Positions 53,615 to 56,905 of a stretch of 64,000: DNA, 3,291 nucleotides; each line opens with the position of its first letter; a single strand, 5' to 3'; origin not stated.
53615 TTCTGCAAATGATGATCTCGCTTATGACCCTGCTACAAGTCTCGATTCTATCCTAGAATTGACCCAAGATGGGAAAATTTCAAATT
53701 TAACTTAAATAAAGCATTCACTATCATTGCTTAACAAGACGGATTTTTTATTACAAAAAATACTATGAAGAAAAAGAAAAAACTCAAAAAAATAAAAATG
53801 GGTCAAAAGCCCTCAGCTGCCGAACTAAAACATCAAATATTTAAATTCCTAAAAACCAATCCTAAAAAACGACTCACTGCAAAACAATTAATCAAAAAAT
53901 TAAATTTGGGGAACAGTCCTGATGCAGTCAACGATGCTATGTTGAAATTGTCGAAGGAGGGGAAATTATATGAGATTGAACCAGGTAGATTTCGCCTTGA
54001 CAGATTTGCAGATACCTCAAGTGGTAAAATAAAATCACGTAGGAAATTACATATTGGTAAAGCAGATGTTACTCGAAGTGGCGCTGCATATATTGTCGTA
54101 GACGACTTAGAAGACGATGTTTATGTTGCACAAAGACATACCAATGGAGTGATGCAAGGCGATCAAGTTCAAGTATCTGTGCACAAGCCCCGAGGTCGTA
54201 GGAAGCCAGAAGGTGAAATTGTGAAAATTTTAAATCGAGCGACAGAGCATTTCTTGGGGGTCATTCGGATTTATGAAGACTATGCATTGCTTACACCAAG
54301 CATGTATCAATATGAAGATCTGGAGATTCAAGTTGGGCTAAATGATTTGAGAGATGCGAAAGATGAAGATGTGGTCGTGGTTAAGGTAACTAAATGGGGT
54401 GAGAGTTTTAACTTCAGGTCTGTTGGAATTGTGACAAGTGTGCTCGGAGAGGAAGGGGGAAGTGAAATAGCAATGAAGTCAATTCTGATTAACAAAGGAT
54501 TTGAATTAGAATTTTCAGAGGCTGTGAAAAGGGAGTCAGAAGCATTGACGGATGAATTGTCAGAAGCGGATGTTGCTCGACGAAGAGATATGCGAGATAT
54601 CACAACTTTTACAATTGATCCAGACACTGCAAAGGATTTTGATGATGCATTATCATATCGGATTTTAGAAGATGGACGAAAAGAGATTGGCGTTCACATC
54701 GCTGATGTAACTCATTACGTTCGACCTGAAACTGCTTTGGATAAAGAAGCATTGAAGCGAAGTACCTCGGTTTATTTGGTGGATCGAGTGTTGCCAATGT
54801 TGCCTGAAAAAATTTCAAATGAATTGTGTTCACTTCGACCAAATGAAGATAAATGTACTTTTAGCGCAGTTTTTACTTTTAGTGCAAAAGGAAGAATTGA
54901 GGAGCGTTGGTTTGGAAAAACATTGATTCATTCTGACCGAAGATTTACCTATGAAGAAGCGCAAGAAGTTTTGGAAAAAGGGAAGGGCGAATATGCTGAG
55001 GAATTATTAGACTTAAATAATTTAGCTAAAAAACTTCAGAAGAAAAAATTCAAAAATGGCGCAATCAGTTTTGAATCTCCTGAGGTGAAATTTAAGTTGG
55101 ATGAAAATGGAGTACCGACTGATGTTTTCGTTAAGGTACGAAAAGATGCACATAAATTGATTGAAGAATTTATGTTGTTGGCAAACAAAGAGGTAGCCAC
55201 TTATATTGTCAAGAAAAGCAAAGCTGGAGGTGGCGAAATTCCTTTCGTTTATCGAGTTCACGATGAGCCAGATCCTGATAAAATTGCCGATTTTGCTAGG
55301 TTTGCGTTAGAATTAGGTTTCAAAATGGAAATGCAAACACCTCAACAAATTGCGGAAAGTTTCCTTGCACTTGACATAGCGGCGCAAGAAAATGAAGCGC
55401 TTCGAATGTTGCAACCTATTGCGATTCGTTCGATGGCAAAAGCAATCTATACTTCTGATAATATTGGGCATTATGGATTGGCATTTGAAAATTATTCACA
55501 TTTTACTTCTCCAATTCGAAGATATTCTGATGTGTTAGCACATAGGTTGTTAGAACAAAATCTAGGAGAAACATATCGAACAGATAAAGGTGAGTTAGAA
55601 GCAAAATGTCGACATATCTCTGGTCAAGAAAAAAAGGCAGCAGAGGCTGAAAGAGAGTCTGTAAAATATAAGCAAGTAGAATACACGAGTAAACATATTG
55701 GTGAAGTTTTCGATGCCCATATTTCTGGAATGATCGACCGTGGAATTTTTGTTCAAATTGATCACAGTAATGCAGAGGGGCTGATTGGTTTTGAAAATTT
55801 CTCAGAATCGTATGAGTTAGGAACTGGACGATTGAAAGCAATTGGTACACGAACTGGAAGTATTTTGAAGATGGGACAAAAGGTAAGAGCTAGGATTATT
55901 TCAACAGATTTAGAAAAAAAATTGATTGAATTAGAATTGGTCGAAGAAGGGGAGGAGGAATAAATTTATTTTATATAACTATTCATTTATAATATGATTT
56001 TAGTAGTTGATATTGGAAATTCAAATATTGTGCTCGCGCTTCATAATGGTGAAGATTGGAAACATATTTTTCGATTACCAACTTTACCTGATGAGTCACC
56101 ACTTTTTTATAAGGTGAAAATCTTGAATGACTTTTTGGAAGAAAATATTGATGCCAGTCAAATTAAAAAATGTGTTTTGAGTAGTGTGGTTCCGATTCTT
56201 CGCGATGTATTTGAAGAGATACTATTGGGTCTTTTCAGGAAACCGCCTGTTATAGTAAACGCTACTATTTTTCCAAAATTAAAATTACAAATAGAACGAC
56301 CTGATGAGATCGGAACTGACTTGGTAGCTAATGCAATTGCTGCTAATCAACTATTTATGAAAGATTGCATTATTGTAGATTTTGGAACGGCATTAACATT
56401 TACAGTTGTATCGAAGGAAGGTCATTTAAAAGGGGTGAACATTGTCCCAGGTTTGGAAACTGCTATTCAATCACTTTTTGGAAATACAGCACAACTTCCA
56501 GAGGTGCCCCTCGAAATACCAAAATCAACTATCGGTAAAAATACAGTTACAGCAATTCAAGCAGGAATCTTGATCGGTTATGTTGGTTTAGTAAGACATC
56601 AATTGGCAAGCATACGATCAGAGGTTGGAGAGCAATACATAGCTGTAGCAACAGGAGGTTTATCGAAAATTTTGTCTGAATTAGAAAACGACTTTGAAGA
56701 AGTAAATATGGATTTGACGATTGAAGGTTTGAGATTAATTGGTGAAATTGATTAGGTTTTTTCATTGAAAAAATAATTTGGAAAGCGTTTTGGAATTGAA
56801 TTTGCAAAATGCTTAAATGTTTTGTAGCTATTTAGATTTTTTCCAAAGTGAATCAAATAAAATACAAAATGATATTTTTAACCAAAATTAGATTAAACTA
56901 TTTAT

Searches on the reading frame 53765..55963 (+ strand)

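Call 50: search_protein_families(library=pfam, proteins=[window:53765-55963:+])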
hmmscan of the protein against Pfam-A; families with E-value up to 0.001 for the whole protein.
window:53765-55963:+ (732 aa): 4 families
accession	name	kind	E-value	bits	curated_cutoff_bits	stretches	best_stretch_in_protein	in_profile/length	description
PF00773.25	RNB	-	1.4e-110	370.1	29.3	1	273-600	1-324/326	RNB domain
PF17876.7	CSD2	-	9.5e-19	67.7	26.2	2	188-251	13-74/74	Cold shock domain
PF08206.17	OB_RNB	-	1.3e-12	47.6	24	1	102-155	5-58/58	Ribonuclease B OB domain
PF00575.29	S1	-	0.00018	22.3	22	1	645-723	4-71/74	S1 RNA binding domain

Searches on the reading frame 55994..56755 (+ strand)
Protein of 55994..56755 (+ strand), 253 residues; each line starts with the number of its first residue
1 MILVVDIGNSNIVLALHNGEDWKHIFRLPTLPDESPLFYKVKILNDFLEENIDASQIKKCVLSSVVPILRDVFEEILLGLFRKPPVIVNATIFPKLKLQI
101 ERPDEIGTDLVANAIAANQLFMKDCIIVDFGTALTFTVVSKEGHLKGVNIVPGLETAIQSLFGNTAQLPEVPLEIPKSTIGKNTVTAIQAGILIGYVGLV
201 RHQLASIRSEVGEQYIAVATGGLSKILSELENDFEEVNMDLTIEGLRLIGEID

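Call 50: search_protein_families(library=pfam, proteins=[window:55994-56755:+])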
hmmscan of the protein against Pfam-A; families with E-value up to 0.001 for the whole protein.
window:55994-56755:+ (253 aa): 1 family
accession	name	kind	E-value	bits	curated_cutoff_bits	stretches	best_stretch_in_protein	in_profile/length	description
PF03309.20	Pan_kinase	-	9.8e-54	182.8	24.7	1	2-204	1-203/205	Type III pantothenate kinase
